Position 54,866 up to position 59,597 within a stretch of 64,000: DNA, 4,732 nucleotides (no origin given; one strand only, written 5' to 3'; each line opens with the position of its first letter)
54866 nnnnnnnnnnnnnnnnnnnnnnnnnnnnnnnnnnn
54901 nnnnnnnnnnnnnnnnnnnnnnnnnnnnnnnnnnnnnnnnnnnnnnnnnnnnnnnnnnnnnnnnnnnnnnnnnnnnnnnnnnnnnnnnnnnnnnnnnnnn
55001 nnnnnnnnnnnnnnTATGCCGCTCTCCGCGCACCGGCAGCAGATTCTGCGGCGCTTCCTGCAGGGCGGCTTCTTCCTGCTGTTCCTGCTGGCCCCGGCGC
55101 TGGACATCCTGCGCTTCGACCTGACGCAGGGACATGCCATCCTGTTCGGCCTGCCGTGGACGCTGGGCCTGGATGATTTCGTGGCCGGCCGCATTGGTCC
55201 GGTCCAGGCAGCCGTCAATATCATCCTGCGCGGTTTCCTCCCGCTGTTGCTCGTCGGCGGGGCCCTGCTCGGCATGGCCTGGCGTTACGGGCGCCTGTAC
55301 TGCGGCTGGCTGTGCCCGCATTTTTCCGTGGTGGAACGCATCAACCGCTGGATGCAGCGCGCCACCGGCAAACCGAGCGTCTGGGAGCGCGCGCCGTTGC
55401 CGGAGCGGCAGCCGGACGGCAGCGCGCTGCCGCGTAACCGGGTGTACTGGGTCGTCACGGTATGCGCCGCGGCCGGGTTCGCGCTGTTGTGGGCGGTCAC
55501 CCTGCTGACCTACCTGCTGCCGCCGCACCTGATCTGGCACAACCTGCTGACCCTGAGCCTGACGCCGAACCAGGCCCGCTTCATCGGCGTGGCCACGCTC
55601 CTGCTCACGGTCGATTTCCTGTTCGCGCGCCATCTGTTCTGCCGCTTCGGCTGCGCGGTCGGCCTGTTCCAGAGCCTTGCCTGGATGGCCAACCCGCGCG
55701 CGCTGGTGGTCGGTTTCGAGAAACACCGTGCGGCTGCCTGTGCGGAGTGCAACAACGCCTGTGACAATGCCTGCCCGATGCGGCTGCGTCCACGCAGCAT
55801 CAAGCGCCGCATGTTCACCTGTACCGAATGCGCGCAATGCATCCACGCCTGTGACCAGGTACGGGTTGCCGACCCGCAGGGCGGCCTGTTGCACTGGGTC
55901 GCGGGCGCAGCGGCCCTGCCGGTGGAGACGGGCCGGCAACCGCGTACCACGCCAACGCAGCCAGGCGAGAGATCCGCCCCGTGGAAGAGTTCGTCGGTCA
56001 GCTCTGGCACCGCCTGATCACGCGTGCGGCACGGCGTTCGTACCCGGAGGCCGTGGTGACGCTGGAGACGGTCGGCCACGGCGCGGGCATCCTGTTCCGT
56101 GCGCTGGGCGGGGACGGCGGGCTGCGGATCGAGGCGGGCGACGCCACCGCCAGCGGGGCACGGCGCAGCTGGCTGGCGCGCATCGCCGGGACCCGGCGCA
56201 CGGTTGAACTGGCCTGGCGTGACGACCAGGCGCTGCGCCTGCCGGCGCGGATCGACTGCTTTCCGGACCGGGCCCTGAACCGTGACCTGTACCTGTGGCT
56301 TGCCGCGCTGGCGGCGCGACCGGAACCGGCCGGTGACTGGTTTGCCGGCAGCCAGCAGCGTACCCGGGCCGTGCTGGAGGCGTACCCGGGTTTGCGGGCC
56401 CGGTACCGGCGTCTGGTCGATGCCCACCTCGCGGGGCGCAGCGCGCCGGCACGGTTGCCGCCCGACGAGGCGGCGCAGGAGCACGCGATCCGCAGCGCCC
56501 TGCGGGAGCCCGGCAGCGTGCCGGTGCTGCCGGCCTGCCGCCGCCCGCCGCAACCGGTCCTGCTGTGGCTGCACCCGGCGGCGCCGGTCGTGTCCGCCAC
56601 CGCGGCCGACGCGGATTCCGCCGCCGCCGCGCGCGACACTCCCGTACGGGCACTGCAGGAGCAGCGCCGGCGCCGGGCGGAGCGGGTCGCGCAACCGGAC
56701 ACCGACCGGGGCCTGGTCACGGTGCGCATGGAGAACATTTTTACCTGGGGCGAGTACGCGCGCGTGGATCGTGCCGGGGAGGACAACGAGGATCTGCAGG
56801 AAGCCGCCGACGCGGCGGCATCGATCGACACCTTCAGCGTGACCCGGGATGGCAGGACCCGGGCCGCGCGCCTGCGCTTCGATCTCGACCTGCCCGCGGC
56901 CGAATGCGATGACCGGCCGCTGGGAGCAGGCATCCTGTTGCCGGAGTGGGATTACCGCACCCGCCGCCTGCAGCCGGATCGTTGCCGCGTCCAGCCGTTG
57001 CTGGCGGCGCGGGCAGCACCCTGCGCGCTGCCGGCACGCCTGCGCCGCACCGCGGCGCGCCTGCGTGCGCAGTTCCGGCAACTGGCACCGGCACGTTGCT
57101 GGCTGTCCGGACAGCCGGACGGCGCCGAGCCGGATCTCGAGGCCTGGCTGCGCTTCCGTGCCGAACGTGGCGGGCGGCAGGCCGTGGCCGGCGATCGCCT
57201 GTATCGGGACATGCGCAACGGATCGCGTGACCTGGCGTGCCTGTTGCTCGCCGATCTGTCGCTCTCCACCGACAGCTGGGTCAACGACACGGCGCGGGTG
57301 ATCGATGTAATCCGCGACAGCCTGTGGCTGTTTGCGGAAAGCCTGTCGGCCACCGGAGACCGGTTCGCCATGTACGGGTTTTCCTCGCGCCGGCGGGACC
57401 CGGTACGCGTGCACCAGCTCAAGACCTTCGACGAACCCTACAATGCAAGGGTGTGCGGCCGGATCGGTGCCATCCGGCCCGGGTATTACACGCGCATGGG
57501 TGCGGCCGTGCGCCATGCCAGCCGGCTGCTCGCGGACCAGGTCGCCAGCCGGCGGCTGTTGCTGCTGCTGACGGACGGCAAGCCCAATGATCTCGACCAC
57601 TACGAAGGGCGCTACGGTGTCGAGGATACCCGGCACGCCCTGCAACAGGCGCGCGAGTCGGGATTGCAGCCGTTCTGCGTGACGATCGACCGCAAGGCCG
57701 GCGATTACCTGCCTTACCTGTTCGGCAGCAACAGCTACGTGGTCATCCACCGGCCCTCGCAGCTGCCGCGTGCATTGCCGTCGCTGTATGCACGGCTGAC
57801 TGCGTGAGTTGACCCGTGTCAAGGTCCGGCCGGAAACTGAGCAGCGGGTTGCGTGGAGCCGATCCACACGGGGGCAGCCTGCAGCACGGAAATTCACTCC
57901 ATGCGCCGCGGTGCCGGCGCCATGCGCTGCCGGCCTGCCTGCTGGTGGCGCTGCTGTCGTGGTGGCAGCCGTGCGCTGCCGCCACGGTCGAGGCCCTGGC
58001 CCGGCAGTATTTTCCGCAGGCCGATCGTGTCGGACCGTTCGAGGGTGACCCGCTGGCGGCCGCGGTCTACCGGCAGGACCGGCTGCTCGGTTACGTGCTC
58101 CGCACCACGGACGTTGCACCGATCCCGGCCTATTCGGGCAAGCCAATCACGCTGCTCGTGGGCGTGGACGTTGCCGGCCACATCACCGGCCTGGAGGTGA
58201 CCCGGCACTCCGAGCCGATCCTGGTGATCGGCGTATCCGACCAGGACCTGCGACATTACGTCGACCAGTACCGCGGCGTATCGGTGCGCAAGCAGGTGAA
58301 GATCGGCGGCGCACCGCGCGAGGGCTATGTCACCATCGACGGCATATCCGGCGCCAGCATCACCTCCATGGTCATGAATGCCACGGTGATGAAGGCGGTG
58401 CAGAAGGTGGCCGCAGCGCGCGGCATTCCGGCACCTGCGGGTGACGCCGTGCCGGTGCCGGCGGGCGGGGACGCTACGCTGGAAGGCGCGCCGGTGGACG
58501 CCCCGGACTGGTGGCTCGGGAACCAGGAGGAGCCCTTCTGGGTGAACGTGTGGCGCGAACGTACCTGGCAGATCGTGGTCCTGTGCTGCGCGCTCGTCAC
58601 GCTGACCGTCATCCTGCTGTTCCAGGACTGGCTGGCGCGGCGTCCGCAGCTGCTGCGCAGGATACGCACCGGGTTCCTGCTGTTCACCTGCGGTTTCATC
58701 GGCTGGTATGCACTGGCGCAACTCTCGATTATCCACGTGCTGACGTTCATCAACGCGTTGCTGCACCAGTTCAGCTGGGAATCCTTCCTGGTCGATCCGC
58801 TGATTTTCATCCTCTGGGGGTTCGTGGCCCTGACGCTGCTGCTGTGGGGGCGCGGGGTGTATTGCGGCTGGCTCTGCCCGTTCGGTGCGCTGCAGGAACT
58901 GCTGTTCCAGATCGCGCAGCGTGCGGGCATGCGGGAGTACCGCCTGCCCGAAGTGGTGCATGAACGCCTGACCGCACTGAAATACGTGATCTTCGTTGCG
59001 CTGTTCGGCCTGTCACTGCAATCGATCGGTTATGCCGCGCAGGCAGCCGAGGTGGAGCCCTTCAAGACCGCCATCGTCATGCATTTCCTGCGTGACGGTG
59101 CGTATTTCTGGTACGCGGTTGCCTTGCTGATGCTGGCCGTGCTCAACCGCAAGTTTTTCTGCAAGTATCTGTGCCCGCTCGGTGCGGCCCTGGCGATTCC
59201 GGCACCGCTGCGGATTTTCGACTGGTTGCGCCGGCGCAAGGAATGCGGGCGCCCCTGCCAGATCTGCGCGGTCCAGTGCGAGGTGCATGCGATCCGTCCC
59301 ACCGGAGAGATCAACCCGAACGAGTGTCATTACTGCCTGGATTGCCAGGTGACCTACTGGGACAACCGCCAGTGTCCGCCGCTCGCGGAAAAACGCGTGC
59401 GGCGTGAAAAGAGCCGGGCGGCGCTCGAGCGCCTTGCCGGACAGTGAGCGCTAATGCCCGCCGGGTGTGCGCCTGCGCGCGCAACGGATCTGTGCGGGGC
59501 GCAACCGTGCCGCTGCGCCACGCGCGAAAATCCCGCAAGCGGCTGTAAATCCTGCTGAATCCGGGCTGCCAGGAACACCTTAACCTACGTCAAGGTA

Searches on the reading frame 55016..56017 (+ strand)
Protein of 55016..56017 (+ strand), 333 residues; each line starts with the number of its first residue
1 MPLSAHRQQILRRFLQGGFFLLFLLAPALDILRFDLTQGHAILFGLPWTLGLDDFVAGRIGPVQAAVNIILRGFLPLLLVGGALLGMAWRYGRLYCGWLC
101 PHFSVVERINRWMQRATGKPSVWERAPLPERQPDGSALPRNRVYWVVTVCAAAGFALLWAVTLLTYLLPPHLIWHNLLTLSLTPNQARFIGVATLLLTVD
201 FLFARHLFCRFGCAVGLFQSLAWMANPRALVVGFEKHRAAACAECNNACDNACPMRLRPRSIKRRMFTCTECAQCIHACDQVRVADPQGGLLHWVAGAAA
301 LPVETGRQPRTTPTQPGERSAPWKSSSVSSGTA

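Call 44: search_protein_families(library=pfam, proteins=[window:55016-56017:+], max_evalue=0.0001)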
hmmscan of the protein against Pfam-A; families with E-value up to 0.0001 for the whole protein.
window:55016-56017:+ (333 aa): 1 family
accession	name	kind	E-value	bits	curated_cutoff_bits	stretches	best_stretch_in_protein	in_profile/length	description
PF12801.12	Fer4_5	-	3e-09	37.2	22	1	76-120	5-48/48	4Fe-4S binding domain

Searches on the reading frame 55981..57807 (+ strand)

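Call 44: search_protein_families(library=pfam, proteins=[window:55981-57807:+], max_evalue=0.0001)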
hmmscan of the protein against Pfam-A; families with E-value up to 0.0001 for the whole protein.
window:55981-57807:+ (608 aa): 1 family
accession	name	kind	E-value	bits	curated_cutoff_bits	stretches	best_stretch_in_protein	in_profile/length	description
PF00092.34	VWA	-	1.5e-06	29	23.8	1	450-570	26-140/174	von Willebrand factor type A domain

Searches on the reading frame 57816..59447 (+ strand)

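Call 44: search_protein_families(library=pfam, proteins=[window:57816-59447:+], max_evalue=0.0001)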
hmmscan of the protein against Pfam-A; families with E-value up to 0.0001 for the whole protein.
window:57816-59447:+ (543 aa): 2 families
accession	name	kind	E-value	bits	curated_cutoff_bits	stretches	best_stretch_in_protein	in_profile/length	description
PF12801.12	Fer4_5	-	7.2e-20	71.1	22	2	327-369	2-43/48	4Fe-4S binding domain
PF04205.19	FMN_bind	-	1.1e-08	36.1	22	1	108-196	3-77/77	FMN-binding domain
